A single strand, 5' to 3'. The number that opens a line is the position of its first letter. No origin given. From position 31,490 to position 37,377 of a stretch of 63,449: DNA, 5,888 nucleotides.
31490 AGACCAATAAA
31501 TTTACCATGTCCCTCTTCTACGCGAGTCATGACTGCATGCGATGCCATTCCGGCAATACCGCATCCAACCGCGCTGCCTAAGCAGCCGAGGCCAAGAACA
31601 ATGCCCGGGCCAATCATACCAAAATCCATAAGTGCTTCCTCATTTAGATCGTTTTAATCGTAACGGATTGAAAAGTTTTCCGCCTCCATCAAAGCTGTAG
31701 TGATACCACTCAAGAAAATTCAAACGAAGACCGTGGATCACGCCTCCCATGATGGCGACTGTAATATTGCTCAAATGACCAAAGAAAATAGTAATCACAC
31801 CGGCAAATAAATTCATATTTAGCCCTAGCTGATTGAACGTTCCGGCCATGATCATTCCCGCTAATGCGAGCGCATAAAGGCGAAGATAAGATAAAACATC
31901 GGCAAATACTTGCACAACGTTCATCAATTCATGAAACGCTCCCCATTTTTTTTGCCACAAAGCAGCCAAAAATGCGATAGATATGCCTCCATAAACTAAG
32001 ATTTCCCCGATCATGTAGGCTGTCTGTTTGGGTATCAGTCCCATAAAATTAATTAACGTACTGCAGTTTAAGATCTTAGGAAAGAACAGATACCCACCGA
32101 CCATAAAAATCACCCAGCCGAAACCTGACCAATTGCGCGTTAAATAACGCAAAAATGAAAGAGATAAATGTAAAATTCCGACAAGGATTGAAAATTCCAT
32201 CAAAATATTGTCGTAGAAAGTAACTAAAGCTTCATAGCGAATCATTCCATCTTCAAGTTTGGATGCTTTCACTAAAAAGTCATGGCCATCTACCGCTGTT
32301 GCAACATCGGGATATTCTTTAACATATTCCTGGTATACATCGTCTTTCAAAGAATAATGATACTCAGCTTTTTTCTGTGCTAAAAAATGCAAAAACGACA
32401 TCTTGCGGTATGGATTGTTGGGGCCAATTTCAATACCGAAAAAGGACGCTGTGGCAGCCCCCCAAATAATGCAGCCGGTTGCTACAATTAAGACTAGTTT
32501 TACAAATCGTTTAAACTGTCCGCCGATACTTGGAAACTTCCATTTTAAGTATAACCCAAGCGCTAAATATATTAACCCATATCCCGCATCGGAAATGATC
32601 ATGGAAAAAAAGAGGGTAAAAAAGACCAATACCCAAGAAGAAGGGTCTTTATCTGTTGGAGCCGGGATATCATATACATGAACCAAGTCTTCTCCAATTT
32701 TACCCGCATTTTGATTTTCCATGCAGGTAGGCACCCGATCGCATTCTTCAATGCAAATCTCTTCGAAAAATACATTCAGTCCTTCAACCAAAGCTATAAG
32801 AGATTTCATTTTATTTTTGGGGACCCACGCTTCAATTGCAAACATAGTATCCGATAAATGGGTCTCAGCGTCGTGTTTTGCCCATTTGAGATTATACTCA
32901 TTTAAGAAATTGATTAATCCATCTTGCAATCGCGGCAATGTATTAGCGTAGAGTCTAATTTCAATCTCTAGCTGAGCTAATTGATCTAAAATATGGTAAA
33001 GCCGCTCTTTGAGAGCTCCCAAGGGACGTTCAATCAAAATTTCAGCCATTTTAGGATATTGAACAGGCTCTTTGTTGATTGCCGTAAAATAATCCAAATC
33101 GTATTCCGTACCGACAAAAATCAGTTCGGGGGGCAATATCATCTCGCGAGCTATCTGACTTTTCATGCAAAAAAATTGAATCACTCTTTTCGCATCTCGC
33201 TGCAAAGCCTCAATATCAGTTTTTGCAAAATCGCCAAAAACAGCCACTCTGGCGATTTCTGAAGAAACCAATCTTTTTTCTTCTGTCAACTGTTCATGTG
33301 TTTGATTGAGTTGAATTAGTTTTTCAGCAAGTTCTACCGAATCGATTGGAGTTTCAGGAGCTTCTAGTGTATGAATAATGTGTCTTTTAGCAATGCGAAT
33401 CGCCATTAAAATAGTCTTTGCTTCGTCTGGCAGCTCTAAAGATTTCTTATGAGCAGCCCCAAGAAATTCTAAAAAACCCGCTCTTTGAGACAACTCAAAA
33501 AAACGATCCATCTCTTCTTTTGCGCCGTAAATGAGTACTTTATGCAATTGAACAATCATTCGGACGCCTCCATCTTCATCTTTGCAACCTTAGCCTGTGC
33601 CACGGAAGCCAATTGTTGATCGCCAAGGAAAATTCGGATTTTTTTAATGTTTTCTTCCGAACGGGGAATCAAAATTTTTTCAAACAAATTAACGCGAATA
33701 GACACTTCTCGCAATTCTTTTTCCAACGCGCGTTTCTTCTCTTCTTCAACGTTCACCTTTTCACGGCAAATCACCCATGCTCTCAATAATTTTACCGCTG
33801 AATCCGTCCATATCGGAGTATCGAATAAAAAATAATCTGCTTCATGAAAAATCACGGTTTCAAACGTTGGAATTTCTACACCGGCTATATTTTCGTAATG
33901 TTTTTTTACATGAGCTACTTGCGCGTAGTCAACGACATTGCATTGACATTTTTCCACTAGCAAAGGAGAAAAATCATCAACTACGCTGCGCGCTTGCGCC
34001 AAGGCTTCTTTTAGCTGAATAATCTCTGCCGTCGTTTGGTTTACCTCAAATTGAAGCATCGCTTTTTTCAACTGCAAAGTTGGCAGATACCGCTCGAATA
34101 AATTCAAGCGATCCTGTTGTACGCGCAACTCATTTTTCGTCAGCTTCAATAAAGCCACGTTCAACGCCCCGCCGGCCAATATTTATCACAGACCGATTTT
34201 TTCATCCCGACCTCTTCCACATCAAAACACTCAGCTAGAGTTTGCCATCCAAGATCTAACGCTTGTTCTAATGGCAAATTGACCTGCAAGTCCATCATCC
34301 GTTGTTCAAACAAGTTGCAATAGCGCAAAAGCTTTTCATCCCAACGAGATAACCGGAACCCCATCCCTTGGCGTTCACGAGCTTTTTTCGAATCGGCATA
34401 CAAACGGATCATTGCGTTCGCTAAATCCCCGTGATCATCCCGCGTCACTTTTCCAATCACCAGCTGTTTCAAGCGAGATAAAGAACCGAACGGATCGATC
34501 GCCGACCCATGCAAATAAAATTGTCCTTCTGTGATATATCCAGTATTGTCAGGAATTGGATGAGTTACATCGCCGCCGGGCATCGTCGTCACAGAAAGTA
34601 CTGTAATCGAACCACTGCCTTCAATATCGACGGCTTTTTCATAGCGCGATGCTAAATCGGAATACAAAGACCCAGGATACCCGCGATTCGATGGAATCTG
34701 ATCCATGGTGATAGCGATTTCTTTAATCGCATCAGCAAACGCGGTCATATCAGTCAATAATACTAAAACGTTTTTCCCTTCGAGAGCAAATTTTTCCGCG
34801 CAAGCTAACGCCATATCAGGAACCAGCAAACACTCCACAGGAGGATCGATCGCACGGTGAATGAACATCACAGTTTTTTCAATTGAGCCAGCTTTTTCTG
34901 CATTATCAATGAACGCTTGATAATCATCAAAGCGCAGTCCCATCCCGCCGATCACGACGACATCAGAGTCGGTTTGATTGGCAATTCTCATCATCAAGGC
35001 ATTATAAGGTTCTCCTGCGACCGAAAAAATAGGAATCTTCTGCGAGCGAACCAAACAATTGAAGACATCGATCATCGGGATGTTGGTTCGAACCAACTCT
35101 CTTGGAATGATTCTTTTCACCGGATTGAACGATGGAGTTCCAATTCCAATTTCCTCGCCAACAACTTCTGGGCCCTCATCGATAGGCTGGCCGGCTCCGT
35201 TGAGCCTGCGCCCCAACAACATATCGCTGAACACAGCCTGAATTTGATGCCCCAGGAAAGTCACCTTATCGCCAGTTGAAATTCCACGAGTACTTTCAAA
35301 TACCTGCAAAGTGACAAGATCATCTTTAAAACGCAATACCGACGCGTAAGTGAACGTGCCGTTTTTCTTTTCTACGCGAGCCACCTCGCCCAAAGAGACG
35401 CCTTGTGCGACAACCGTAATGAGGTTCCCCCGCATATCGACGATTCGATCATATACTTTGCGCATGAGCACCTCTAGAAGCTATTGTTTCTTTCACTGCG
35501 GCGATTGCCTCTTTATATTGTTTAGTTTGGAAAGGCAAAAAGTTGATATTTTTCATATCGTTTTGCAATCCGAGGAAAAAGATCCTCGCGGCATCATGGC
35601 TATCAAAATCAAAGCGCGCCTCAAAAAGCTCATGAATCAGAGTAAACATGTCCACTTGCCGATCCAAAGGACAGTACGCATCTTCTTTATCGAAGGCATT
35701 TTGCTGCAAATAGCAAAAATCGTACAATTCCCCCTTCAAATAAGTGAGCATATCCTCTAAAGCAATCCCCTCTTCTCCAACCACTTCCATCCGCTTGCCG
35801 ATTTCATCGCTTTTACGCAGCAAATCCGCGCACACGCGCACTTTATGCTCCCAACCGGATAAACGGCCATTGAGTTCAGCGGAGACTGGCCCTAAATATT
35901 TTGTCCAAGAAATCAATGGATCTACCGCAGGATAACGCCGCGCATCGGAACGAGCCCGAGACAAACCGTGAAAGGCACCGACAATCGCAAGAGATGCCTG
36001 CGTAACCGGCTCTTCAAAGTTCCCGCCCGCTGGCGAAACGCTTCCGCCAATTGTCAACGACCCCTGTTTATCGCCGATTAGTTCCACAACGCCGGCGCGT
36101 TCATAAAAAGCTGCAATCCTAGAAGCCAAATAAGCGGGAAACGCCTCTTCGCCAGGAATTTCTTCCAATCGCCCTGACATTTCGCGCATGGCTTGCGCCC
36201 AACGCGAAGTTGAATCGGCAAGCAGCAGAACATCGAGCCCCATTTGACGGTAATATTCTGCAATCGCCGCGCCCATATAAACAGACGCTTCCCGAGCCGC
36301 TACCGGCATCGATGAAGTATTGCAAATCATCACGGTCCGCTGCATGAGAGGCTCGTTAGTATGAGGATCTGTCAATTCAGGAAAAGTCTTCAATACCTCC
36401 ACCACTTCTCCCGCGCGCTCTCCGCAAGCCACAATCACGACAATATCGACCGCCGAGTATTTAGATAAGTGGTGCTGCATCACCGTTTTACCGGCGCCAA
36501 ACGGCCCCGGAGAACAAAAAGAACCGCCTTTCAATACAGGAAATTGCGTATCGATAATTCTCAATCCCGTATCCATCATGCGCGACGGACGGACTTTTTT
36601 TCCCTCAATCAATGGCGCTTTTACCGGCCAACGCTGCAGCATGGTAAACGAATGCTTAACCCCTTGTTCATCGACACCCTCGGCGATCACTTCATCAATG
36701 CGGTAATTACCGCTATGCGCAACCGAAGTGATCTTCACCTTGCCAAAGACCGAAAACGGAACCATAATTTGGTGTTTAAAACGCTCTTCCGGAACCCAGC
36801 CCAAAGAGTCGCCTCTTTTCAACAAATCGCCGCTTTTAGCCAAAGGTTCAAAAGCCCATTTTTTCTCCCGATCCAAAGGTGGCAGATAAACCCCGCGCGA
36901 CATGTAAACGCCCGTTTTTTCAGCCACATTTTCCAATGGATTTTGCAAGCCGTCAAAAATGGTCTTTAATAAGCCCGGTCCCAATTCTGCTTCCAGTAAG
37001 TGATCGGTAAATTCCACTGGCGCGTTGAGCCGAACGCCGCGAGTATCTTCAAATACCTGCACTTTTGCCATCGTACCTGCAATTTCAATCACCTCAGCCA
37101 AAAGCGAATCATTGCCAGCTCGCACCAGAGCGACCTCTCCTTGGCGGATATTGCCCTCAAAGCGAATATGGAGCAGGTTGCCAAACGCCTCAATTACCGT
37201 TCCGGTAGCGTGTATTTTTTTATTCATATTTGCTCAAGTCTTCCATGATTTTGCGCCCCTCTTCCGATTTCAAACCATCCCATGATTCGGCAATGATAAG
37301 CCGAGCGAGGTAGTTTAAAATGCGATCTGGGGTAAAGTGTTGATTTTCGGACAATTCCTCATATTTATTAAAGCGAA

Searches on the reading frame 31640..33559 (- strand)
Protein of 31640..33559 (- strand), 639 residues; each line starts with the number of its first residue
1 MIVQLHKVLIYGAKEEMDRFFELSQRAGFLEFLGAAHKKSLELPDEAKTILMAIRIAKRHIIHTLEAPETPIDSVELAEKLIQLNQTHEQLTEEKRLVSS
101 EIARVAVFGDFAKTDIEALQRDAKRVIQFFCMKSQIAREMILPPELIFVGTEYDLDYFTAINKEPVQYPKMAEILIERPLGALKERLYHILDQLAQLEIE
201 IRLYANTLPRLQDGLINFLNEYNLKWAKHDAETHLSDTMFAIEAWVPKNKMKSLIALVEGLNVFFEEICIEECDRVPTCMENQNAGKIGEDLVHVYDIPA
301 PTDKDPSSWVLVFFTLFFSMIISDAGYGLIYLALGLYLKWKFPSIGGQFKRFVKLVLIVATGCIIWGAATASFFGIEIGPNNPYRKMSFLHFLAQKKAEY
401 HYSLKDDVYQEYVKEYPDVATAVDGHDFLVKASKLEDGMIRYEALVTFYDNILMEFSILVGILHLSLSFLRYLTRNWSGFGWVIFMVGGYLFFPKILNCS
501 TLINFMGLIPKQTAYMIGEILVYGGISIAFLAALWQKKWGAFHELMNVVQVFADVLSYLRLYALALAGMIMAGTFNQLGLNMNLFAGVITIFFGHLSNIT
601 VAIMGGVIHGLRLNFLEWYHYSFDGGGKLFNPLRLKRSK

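Call 27: search_protein_families(library=ncbifam, proteins=[window:31640-33559:-], max_evalue=0.00001)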
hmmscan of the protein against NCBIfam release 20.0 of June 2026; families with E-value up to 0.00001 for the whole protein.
window:31640-33559:- (639 aa): 9 families
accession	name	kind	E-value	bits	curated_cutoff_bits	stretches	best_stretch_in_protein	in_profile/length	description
NF004431.0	PRK05771.2-5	equivalog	3.5e-197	656.9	851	1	1-635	1-640/649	V-type ATP synthase subunit I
NF004429.0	PRK05771.2-2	equivalog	6.9e-55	186.9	799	2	1-378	1-380/608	V-type ATP synthase subunit I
NF004430.0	PRK05771.2-4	equivalog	7.1e-42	143.8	670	1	235-637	272-641/646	V-type ATP synthase subunit I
NF004427.0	PRK05771.1-1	equivalog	7.3e-30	104.3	942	2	158-378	227-447/668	V-type ATP synthase subunit I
NF004428.0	PRK05771.2-1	equivalog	1.9e-27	95.7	766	2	235-375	300-447/680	V-type ATP synthase subunit I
NF004434.0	PRK05771.3-3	equivalog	5.3e-22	78.1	777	2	180-375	234-420/686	V-type ATP synthase subunit I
NF004432.0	PRK05771.3-1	equivalog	3e-20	72.2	1044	2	225-338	251-367/643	V-type ATP synthase subunit I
NF004433.0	PRK05771.3-2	equivalog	2.7e-09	36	1173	0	232-375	266-412/701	V-type ATP synthase subunit I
NF004435.0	PRK05771.3-4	equivalog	2.2e-07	29.6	1410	0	234-375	270-414/701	V-type ATP synthase subunit I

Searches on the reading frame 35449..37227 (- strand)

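Call 27: search_protein_families(library=ncbifam, proteins=[window:35449-37227:-], max_evalue=0.00001)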
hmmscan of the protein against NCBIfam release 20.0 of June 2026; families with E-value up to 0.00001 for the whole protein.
window:35449-37227:- (592 aa): 30 families (the best 25 are shown)
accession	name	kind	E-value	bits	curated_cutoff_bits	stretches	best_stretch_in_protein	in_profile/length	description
NF003220.0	PRK04192.1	subfamily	9.2e-234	777.1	470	1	7-583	3-577/588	V-type ATP synthase subunit A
TIGR01043.1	ATP_syn_A_arch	equivalog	9.5e-169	562.5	972.15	1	33-581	25-574/580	ATP synthase subunit A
TIGR01042.1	V-ATPase_V1_A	equivalog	3.9e-145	484.8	779.9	1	33-563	25-562/591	V-type ATPase subunit A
NF011287.0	PRK14698.1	equivalog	4e-137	458.8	1238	2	248-541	670-966/1017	V-type ATP synthase subunit A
TIGR02546.1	III_secr_ATP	equivalog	5.7e-43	147.2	604.75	2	212-450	124-350/423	type III secretion system ATPase SctN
TIGR03496.1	FliI_clade1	equivalog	2e-41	142.2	619.1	1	200-443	102-336/414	flagellar protein export ATPase FliI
TIGR01026.1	fliI_yscN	subfamily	5.4e-41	140.7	379.5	2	211-448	140-365/440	FliI/YscN family ATPase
TIGR03498.1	FliI_clade3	equivalog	9.6e-39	133.2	587.45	1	176-443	83-339/418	flagellar protein export ATPase FliI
NF005295.0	PRK06820.1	equivalog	2.7e-37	128.8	690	2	215-441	144-358/440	EscN/YscN/HrcN family type III secretion system ATPase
TIGR03497.1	FliI_clade2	equivalog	1.6e-34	119.6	629.8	1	202-446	104-337/413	flagellar protein export ATPase FliI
NF005391.0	PRK06936.1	equivalog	4.9e-34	117.9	657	1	215-445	143-361/439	type III secretion system ATPase SctN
NF006575.0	PRK09099.1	subfamily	4.3e-32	111.4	706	1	216-450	147-369/443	type III secretion system ATPase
NF003235.0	PRK04196.1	subfamily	7e-29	100.8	349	2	210-529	121-436/462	V-type ATP synthase subunit B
NF005765.0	PRK07594.1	equivalog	8.8e-28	97.2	715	1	216-451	137-360/433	EscN/YscN/HrcN family type III secretion system ATPase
NF006012.0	PRK08149.1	equivalog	3e-26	92.3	594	1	215-449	135-357/431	type III secretion system ATPase SctN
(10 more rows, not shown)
